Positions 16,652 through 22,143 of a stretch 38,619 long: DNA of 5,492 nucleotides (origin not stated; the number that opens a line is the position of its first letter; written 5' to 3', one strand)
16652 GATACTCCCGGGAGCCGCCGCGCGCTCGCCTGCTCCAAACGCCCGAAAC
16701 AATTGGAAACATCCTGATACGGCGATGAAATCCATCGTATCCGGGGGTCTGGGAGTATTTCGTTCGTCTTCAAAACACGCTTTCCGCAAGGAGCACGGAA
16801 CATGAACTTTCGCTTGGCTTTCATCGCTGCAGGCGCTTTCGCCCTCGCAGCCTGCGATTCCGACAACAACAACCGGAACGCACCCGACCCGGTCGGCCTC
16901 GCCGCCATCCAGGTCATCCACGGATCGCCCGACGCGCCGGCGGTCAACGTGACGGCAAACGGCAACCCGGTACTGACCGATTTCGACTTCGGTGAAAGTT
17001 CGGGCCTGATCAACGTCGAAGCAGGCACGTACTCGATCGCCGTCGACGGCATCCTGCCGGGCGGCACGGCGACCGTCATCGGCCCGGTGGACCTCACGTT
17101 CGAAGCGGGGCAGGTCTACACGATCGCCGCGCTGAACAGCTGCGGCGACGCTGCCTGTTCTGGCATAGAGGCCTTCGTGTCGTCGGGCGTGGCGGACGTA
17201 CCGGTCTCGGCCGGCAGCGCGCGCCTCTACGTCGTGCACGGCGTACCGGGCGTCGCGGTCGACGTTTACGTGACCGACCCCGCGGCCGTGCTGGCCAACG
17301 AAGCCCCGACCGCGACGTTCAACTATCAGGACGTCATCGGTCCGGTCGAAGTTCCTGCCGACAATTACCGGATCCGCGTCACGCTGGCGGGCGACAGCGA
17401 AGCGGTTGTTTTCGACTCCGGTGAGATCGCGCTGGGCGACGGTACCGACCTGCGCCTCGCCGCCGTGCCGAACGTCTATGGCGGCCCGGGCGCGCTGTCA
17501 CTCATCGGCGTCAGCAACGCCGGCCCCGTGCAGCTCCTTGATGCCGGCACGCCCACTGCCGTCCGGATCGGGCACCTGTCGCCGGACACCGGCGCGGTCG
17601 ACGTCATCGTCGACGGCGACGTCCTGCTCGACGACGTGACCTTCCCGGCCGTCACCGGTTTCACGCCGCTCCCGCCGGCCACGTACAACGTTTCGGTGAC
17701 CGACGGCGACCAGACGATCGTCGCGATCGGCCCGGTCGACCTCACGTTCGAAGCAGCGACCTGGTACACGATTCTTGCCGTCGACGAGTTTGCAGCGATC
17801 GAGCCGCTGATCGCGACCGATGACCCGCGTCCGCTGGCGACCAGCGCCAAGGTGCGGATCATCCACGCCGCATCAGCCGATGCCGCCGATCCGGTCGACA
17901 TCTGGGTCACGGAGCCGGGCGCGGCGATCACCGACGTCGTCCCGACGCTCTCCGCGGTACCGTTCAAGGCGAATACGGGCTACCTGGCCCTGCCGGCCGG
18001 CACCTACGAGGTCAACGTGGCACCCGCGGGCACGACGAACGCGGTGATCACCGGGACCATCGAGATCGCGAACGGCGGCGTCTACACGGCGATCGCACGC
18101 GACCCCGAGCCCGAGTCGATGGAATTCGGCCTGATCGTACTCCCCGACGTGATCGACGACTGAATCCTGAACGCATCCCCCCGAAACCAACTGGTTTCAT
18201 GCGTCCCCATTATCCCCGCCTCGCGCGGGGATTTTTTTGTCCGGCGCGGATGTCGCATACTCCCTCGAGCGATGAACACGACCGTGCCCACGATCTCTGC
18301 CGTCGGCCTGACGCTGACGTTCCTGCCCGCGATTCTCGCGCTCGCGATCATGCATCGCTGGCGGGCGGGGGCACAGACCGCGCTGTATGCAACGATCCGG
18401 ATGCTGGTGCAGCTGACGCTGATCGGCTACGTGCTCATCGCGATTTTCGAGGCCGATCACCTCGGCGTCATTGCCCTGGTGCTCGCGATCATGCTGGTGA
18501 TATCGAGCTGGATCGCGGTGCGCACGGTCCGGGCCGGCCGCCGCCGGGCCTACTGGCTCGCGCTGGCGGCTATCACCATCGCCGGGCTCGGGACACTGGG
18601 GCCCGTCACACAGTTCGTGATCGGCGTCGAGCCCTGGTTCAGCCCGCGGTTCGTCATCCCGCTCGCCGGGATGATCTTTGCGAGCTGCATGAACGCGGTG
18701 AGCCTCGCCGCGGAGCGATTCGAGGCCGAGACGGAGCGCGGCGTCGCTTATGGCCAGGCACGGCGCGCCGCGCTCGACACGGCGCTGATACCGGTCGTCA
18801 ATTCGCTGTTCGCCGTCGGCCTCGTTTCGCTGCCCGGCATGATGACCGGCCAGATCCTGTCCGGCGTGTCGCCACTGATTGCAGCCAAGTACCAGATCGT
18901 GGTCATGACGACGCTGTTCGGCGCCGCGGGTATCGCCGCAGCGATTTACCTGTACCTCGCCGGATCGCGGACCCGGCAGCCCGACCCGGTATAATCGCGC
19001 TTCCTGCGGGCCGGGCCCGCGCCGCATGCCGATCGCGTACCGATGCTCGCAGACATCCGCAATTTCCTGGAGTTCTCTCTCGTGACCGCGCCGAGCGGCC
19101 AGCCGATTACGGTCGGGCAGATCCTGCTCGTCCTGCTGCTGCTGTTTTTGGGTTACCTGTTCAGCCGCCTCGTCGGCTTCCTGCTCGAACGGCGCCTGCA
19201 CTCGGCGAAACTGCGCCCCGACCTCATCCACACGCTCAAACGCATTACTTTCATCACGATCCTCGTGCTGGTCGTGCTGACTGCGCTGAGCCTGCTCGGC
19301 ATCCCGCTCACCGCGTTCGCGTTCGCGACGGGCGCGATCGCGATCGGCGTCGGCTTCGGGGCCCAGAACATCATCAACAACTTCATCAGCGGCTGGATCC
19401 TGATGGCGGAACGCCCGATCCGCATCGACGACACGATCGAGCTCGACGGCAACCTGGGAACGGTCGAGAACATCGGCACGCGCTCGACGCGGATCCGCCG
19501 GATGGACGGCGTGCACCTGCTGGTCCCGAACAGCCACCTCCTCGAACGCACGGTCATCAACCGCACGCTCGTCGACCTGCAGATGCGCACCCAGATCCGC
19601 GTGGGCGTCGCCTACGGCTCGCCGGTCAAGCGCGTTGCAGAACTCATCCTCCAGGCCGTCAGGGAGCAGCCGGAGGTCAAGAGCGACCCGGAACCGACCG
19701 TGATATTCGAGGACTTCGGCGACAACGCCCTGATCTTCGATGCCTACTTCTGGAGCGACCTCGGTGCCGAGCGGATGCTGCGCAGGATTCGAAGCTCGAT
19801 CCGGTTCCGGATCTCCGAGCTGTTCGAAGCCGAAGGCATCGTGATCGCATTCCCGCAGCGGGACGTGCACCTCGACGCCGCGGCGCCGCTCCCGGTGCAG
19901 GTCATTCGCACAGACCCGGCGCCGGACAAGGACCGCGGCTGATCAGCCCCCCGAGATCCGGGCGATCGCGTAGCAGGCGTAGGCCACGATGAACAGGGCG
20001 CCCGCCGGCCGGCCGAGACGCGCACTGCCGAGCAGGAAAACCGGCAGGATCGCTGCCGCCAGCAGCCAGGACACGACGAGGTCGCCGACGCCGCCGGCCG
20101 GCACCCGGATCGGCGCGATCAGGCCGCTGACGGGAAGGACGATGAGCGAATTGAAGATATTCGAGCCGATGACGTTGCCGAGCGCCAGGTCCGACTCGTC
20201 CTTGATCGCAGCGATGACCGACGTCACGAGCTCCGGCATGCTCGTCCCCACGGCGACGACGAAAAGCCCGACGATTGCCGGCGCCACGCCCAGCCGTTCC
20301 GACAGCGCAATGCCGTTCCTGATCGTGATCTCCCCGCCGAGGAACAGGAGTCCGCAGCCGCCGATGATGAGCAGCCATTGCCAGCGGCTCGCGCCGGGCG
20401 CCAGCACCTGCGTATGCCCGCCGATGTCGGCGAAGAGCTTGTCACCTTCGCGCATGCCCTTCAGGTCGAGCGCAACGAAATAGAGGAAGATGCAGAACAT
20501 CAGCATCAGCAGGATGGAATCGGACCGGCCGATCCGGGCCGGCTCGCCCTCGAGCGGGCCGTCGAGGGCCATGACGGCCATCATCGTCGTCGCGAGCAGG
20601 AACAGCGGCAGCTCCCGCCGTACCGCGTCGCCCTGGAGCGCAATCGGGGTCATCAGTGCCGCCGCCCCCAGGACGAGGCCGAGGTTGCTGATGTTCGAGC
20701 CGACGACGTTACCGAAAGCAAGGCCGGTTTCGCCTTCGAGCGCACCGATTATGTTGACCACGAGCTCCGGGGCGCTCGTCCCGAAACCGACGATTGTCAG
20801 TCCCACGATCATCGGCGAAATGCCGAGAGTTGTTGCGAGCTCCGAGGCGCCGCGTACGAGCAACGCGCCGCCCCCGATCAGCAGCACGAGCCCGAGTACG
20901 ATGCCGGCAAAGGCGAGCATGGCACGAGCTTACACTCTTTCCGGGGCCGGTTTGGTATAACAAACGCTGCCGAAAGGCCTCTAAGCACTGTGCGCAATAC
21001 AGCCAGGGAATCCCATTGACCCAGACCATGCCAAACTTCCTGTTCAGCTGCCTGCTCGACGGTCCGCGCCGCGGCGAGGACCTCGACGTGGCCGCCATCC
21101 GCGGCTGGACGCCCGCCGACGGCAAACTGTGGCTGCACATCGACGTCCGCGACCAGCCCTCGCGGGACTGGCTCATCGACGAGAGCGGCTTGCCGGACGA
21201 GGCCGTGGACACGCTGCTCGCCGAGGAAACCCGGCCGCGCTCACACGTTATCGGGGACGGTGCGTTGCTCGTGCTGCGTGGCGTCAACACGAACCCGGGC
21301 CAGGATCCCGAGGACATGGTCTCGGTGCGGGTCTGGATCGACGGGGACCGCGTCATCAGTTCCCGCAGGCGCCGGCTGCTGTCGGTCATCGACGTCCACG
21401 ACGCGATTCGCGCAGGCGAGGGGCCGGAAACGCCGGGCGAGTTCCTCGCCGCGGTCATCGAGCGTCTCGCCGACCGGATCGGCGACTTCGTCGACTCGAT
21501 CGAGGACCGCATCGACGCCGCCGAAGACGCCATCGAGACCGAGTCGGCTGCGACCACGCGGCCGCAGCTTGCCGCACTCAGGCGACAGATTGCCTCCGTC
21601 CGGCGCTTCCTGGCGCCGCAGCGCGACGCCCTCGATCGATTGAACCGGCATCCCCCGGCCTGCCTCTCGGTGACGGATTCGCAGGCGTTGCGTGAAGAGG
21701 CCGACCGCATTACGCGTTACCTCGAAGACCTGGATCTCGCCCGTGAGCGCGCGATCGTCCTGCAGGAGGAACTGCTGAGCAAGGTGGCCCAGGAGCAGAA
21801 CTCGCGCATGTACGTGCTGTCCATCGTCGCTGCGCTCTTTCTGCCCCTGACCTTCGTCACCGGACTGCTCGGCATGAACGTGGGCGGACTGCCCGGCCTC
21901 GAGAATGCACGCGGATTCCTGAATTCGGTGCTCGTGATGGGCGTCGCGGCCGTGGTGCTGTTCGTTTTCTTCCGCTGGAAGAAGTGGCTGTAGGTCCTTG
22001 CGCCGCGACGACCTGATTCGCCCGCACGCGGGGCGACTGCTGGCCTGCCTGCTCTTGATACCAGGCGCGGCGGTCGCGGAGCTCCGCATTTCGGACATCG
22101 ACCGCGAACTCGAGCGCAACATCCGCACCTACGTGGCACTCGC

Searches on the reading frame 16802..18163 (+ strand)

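Call 53: search_protein_families(library=pfam, proteins=[window:16802-18163:+], max_evalue=0.001)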
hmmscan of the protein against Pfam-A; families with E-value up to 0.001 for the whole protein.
window:16802-18163:+ (453 aa): 1 family
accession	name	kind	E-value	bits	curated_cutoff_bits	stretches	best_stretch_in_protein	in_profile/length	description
PF14344.12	DUF4397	-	1.3e-64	216.6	30.6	4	253-365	2-116/119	Domain of unknown function (DUF4397)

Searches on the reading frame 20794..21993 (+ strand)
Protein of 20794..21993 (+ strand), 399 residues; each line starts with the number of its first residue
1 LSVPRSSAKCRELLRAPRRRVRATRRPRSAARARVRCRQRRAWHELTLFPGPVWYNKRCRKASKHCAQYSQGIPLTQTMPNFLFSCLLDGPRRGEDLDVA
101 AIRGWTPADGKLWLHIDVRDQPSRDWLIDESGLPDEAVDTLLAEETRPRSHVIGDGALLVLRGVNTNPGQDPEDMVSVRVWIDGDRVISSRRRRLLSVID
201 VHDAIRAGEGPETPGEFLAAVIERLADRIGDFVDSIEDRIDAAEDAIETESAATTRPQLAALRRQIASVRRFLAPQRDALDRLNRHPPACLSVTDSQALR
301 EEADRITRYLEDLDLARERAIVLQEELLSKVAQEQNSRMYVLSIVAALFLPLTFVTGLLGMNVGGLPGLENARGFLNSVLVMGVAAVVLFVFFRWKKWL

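Call 53: search_protein_families(library=pfam, proteins=[window:20794-21993:+], max_evalue=0.001)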
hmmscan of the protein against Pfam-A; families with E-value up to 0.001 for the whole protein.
window:20794-21993:+ (399 aa): 1 family
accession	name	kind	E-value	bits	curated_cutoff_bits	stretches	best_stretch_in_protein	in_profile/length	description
PF01544.23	CorA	-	1.1e-70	238.7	27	1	112-395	5-292/292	CorA-like Mg2+ transporter protein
